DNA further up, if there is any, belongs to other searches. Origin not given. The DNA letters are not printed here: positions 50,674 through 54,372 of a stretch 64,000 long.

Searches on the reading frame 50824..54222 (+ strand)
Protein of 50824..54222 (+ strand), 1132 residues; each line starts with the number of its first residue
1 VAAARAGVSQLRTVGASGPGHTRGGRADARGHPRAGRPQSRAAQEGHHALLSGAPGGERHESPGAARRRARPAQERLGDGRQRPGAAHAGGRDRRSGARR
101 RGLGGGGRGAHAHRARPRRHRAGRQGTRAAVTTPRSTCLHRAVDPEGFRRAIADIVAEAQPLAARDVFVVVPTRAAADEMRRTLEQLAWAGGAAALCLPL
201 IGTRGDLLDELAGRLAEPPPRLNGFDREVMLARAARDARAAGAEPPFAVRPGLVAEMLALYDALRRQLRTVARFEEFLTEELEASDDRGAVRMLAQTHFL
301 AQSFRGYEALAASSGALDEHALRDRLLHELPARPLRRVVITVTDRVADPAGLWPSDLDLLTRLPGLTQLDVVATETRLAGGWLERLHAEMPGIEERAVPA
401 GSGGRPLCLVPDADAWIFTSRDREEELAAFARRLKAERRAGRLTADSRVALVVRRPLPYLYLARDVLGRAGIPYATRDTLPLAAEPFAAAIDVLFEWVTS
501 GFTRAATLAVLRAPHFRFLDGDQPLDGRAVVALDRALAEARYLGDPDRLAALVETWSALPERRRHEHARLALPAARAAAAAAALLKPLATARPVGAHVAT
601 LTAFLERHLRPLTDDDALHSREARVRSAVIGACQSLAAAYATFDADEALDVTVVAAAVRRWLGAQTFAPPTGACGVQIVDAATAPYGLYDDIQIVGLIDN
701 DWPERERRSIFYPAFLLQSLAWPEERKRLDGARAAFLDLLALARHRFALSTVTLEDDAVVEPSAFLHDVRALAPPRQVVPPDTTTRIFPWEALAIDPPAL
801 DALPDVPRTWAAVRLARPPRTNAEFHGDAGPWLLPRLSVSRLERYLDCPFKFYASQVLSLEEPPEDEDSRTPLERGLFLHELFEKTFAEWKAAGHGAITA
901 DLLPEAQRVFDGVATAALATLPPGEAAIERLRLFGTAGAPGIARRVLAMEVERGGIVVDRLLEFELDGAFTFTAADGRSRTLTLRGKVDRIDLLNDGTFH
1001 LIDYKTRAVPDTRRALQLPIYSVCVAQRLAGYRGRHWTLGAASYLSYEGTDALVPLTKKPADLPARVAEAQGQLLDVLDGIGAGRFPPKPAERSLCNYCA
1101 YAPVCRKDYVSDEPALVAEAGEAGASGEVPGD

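Call 71: search_protein_families(library=pfam, proteins=[window:50824-54222:+], max_evalue=0.00001)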
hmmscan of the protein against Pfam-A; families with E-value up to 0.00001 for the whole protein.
window:50824-54222:+ (1132 aa): 1 family
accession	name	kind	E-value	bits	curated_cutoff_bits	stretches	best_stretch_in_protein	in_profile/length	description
PF12705.13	PDDEXK_1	-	3.6e-33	116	22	1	836-1106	1-247/247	PD-(D/E)XK nuclease superfamily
